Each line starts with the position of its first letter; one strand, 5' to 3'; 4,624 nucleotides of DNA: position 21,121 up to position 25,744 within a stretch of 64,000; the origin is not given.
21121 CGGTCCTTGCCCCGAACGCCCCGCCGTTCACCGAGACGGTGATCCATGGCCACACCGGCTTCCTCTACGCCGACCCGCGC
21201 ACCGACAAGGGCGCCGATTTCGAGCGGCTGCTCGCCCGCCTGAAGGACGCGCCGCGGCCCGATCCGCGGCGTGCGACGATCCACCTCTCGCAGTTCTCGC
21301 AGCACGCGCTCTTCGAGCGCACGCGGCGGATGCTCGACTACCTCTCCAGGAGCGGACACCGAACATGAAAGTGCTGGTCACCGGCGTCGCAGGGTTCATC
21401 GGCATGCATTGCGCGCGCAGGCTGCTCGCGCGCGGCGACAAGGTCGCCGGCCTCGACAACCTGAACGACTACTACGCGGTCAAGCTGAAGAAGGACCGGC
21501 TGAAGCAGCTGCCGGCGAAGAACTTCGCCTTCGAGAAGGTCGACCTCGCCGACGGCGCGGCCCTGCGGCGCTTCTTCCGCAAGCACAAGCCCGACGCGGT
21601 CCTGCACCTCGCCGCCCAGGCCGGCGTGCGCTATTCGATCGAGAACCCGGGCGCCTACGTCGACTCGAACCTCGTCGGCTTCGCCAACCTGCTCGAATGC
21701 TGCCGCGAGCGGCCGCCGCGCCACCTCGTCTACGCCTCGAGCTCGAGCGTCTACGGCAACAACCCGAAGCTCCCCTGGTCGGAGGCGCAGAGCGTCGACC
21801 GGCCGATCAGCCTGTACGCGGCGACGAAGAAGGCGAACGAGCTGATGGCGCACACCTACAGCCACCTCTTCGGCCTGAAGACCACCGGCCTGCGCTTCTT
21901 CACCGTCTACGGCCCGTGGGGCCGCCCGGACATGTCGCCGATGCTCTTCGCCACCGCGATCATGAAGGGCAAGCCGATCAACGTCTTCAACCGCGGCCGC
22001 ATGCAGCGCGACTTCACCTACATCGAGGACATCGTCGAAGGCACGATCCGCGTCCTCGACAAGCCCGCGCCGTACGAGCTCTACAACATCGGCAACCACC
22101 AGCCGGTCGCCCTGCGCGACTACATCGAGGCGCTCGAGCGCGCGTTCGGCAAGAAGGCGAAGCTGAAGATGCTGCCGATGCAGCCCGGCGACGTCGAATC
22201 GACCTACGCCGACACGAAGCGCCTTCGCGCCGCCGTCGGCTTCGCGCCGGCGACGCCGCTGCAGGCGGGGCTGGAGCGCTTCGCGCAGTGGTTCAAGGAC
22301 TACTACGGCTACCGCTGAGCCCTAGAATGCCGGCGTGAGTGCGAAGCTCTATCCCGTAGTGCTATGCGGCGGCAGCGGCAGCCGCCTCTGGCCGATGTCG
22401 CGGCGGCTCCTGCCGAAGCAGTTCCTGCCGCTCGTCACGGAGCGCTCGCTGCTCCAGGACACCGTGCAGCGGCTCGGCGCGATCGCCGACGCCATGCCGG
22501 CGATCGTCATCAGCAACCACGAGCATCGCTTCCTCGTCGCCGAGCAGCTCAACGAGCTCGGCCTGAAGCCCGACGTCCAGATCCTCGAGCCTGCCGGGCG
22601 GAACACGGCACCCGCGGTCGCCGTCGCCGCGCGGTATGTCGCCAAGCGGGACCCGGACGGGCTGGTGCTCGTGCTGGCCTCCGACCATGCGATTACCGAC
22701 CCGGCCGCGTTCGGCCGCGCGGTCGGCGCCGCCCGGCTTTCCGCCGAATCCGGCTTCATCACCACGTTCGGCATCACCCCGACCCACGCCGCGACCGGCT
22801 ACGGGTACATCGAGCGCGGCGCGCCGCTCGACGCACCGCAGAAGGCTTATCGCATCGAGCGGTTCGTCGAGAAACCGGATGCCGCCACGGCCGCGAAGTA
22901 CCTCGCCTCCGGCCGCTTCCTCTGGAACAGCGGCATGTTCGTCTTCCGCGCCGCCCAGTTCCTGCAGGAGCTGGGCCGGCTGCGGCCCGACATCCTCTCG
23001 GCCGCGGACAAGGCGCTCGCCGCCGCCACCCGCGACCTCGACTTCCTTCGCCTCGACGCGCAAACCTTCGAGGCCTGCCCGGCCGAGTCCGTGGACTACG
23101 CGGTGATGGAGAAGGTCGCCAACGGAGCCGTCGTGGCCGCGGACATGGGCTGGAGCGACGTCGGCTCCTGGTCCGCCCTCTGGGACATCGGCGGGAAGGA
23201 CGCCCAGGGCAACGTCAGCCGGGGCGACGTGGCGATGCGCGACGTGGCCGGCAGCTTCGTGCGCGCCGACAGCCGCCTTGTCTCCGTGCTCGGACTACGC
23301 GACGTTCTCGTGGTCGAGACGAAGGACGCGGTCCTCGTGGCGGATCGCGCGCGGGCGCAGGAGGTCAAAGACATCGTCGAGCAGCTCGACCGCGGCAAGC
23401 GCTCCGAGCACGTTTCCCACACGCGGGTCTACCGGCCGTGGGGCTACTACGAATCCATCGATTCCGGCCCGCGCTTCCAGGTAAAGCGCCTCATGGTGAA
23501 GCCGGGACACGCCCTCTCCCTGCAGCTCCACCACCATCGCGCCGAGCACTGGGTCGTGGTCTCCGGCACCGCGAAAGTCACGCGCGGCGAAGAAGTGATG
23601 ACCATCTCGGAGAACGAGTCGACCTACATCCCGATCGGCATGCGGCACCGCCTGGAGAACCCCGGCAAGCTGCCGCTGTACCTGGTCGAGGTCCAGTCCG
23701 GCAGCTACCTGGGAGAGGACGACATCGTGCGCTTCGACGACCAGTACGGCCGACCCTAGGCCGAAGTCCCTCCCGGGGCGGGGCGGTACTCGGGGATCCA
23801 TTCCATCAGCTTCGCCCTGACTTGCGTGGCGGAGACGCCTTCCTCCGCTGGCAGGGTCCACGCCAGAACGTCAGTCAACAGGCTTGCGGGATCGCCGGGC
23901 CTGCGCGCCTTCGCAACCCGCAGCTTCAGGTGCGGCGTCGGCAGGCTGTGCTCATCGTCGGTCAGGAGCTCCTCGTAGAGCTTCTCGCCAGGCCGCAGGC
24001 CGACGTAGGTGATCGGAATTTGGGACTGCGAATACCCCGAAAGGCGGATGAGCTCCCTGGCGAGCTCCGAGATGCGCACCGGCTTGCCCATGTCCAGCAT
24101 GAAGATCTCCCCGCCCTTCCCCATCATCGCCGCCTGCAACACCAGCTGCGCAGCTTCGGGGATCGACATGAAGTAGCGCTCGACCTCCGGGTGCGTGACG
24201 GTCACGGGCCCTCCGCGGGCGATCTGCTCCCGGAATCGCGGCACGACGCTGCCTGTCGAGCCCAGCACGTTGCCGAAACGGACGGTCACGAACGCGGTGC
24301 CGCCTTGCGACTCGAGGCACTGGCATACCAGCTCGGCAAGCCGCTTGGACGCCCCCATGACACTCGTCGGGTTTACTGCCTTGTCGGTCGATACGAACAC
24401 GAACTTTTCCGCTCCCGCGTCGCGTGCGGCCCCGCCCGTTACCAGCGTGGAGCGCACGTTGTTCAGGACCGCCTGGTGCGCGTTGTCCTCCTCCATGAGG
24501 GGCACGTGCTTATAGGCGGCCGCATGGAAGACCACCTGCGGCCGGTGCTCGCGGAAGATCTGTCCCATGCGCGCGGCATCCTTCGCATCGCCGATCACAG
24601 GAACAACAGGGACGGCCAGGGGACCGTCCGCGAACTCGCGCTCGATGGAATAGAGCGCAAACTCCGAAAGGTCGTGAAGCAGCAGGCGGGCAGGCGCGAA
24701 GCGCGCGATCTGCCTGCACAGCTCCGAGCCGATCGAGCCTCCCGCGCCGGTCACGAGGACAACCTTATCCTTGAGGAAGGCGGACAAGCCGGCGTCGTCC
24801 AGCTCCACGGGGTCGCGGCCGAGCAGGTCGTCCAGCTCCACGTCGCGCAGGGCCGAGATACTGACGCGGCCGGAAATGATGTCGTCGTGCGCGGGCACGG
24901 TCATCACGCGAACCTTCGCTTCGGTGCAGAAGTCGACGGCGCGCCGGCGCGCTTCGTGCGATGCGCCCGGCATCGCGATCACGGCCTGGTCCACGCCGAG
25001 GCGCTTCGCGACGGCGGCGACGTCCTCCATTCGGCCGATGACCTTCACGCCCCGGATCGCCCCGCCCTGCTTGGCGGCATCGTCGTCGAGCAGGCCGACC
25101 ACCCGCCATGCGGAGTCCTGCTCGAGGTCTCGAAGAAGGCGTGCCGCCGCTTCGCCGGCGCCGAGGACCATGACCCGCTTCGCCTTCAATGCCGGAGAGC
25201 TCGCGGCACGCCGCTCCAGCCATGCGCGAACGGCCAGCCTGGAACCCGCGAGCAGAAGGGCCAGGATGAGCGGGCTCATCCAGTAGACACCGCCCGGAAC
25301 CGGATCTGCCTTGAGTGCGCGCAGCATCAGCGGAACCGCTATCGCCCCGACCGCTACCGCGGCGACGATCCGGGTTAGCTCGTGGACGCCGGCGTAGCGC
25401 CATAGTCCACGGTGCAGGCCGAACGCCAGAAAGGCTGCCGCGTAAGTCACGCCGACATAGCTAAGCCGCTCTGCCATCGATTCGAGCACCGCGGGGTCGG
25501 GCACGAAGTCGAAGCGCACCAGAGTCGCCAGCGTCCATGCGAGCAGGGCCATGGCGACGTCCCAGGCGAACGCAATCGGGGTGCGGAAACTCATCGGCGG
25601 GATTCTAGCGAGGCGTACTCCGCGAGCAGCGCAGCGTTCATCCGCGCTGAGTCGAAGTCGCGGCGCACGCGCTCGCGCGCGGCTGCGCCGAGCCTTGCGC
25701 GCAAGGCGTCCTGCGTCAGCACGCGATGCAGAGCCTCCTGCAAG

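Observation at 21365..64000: About 42-kb ABC-transporter-type surface-glycan locus in two back-to-back minus-strand gene arrays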

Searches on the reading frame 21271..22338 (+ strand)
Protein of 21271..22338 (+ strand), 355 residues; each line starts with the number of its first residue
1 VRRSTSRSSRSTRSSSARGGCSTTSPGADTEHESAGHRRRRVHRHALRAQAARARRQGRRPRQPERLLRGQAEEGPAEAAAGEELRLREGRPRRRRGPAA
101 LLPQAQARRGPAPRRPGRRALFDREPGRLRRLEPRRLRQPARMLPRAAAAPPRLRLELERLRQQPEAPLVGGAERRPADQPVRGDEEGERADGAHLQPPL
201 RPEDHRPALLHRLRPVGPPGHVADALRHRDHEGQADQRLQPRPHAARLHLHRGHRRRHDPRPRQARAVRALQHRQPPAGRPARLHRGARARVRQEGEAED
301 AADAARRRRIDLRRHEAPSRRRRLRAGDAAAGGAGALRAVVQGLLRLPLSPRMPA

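Call 4: search_protein_families(library=pfam, proteins=[window:21271-22338:+], max_evalue=0.001)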
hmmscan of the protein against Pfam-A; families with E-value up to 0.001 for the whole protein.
window:21271-22338:+ (355 aa): 0 families

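Call 11: search_protein_families(library=pfam, proteins=[window:21365-22318:+], max_evalue=0.00001)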
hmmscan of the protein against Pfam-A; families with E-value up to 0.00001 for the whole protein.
window:21365-22318:+ (317 aa): 6 families
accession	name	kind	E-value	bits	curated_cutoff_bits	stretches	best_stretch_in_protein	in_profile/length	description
PF01370.27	Epimerase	-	5.2e-60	203.3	20.9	1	3-243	1-240/240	NAD dependent epimerase/dehydratase family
PF16363.11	GDP_Man_Dehyd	-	5.5e-55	187.6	27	1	4-304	1-330/332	GDP-mannose 4,6 dehydratase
PF04321.23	RmlD_sub_bind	-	6.7e-17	61.9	27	1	1-257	1-227/287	RmlD substrate binding domain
PF01073.25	3Beta_HSD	-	1.1e-15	57.8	22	1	4-266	1-273/280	3-beta hydroxysteroid dehydrogenase/isomerase family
PF02719.21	Polysacc_synt_2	-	2.6e-14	53.5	20.2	1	3-266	1-252/293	Polysaccharide biosynthesis protein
PF07993.18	NAD_binding_4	-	2.6e-06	27.2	20.1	0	76-179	89-205/258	Male sterility protein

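Call 69: search_protein_families(library=ncbifam, proteins=[window:21365-22318:+], max_evalue=0.000001)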
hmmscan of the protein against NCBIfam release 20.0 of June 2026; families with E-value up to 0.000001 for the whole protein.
window:21365-22318:+ (317 aa): 23 families
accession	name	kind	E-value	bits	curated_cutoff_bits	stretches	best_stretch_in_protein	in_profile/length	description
TIGR01179.1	galE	equivalog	1.9e-49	168.3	262.3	1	2-309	1-324/332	UDP-glucose 4-epimerase GalE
TIGR01181.1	dTDP_gluc_dehyt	equivalog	1.7e-45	155.5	365.1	1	2-312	1-313/321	dTDP-glucose 4,6-dehydratase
TIGR04180.1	EDH_00030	hypoth_equivalog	6.3e-35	120.7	475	1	3-296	1-295/297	NAD-dependent 4,6-dehydratase LegB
TIGR02197.1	heptose_epim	equivalog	2.8e-34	118.7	274.6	1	3-311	1-314/316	ADP-glyceromanno-heptose 6-epimerase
NF007490.0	PRK10084.1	subfamily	4.8e-33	114.6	649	1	1-311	1-335/361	dTDP-glucose 4,6-dehydratase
NF011728.1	PRK15181.1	equivalog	2.5e-32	112.2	760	1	3-313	18-340/348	Vi polysaccharide biosynthesis UDP-N-acetylglucosaminuronic acid C-4 epimerase TviC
NF007582.0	PRK10217.1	equivalog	3.5e-32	111.9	698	1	2-253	3-262/355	dTDP-glucose 4,6-dehydratase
NF007956.0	PRK10675.1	subfamily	1.6e-30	106.4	394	1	1-291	1-310/338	UDP-glucose 4-epimerase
NF042422.1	oxyalk_red_OleD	equivalog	1.1e-21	77.6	580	1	1-272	1-261/329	2-alkyl-3-oxoalkanoate reductase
TIGR02622.1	CDP_4_6_dhtase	equivalog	1.1e-19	70.8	278.45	1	2-169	6-172/352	CDP-glucose 4,6-dehydratase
NF047922.1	GDPFucSynFcl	equivalog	2.1e-19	70.1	500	1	57-312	35-303/308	GDP-L-fucose synthase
NF043036.1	ErythonDh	equivalog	4.7e-19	68.7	325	1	1-201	1-199/321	D-erythronate dehydrogenase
NF041015.1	UDPsulfquin_syn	equivalog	2e-16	59.9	575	1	1-145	1-162/384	UDP-sulfoquinovose synthase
NF008872.0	PRK11908.1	equivalog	2.2e-16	59.9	294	1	1-246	2-255/349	bifunctional UDP-4-keto-pentose/UDP-xylose synthase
TIGR01472.1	gmd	equivalog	3.9e-16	59.2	415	1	3-256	3-263/342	GDP-mannose 4,6-dehydratase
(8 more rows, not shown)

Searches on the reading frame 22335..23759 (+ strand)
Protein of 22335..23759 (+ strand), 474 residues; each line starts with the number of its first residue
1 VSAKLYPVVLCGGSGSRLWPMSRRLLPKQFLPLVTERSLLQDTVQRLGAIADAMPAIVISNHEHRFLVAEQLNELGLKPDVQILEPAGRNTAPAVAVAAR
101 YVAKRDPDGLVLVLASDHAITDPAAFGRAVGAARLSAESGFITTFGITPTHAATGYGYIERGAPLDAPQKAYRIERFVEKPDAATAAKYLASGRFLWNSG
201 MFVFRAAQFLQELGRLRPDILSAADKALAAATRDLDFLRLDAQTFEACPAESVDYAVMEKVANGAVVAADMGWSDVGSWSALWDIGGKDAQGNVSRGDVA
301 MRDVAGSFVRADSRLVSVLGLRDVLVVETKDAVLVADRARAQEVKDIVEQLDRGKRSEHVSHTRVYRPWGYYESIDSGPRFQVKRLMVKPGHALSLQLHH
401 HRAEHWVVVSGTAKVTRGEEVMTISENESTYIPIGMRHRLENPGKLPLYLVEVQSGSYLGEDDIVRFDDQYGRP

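Call 4: search_protein_families(library=pfam, proteins=[window:22335-23759:+], max_evalue=0.001)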
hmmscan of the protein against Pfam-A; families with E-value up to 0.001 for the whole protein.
window:22335-23759:+ (474 aa): 5 families
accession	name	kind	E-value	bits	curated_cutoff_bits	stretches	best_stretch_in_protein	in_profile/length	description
PF00483.29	NTP_transferase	-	1e-55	189.4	21.2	1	7-290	2-243/245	Nucleotidyl transferase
PF01050.24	MannoseP_isomer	-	5.4e-55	185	23.6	1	356-469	3-116/116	Mannose-6-phosphate isomerase C-terminal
PF22640.1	ManC_GMP_beta-helix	-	3.4e-15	56.1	27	1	303-351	7-55/55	MannoseP isomerase/GMP-like beta-helix domain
PF07883.17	Cupin_2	-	1.6e-11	44.2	27.2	1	387-453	4-69/70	Cupin domain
PF12804.13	NTP_transf_3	-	5.1e-08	33.7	27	1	8-145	2-123/160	MobA-like NTP transferase domain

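Call 69: search_protein_families(library=ncbifam, proteins=[window:22335-23759:+], max_evalue=0.000001)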
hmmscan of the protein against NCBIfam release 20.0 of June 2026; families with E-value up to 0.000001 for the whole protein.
window:22335-23759:+ (474 aa): 4 families
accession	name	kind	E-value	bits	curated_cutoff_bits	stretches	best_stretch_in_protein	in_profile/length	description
TIGR01479.1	GMP_PMI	equivalog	9.1e-206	684.1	372.95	1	5-473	1-467/467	mannose-1-phosphate guanylyltransferase/mannose-6-phosphate isomerase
NF012004.0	PRK15460.1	equivalog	1.3e-185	617.6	859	1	3-473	4-477/478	mannose-1-phosphate guanyltransferase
NF010932.0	PRK14352.1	equivalog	6.7e-08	31.6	611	1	8-219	10-198/488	bifunctional UDP-N-acetylglucosamine diphosphorylase/glucosamine-1-phosphate N-acetyltransferase GlmU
TIGR03992.1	Arch_glmU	subfamily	6.2e-07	28.6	292.1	0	8-193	4-164/393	bifunctional sugar-1-phosphate nucleotidylyltransferase/acetyltransferase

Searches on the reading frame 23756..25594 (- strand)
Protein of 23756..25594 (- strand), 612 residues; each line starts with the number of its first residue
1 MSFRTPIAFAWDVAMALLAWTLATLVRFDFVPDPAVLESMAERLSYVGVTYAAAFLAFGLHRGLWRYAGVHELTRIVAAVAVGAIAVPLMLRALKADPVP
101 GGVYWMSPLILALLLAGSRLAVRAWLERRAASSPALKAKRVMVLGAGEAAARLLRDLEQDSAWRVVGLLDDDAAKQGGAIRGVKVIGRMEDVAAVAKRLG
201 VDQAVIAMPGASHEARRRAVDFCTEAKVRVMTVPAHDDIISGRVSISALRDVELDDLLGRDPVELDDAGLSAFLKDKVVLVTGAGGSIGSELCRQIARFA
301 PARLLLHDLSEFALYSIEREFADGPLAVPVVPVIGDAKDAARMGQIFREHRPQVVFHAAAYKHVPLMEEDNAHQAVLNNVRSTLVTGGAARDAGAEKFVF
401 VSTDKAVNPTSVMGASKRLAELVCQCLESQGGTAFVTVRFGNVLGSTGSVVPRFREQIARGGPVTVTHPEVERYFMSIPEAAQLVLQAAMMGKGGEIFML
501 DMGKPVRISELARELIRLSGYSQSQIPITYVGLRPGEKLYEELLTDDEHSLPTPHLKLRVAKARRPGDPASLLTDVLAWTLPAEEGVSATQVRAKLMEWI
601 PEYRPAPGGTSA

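Call 4: search_protein_families(library=pfam, proteins=[window:23756-25594:-], max_evalue=0.001)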
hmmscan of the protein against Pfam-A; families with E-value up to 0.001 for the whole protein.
window:23756-25594:- (612 aa): 6 families
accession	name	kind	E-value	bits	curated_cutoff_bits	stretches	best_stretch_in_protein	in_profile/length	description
PF02719.21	Polysacc_synt_2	-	4.2e-110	368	20.2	1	279-559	1-289/293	Polysaccharide biosynthesis protein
PF01370.27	Epimerase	-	1.6e-21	77.3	20.9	1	279-498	1-237/240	NAD dependent epimerase/dehydratase family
PF04321.23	RmlD_sub_bind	-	2.3e-11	43.8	27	1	279-448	3-156/287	RmlD substrate binding domain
PF13727.12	CoA_binding_3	-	4e-11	43.7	25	1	103-234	49-175/175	CoA-binding domain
PF16363.11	GDP_Man_Dehyd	-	4.9e-09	36.5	27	1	280-405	1-131/332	GDP-mannose 4,6 dehydratase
PF01073.25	3Beta_HSD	-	3e-05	23.7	22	1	280-410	1-123/280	3-beta hydroxysteroid dehydrogenase/isomerase family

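Call 69: search_protein_families(library=ncbifam, proteins=[window:23756-25594:-], max_evalue=0.000001)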
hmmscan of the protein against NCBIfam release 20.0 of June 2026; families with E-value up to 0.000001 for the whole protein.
window:23756-25594:- (612 aa): 11 families
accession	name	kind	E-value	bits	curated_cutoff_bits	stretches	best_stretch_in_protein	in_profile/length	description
TIGR03589.1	PseB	equivalog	4e-44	150.9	407.75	1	274-549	2-267/324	UDP-N-acetylglucosamine 4,6-dehydratase (inverting)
TIGR04130.1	FnlA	equivalog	1e-32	113.4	730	1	274-548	2-269/337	UDP-N-acetylglucosamine 4,6-dehydratase/5-epimerase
TIGR03025.1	EPS_sugtrans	subfamily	7e-23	81.6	295.55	1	11-254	2-242/445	exopolysaccharide biosynthesis polyprenyl glycosylphosphotransferase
TIGR03023.1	WcaJ_sugtrans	equivalog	9.3e-20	71.3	410.75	1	11-253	2-246/453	undecaprenyl-phosphate glucose phosphotransferase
TIGR01179.1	galE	equivalog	2.4e-13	49.6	262.3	1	279-447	2-180/332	UDP-glucose 4-epimerase GalE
TIGR03022.1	WbaP_sugtrans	subfamily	9.2e-12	44.9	403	1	10-238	3-227/456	undecaprenyl-phosphate galactose phosphotransferase WbaP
TIGR01214.1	rmlD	equivalog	2.2e-10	40.1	224.05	1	279-404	2-101/285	dTDP-4-dehydrorhamnose reductase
TIGR03570.1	NeuD_NnaD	subfamily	6e-10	39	160.8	1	141-246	2-102/202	NeuD/PglB/VioB family sugar acetyltransferase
TIGR03013.1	EpsB_2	subfamily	6.7e-09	35.3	393.35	1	14-247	5-232/443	TIGR03013 family XrtA/PEP-CTERM system glycosyltransferase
TIGR01181.1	dTDP_gluc_dehyt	equivalog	1e-07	31.4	365.1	0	279-536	2-276/321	dTDP-glucose 4,6-dehydratase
NF007956.0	PRK10675.1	subfamily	5.6e-07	29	394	1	279-403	3-124/338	UDP-glucose 4-epimerase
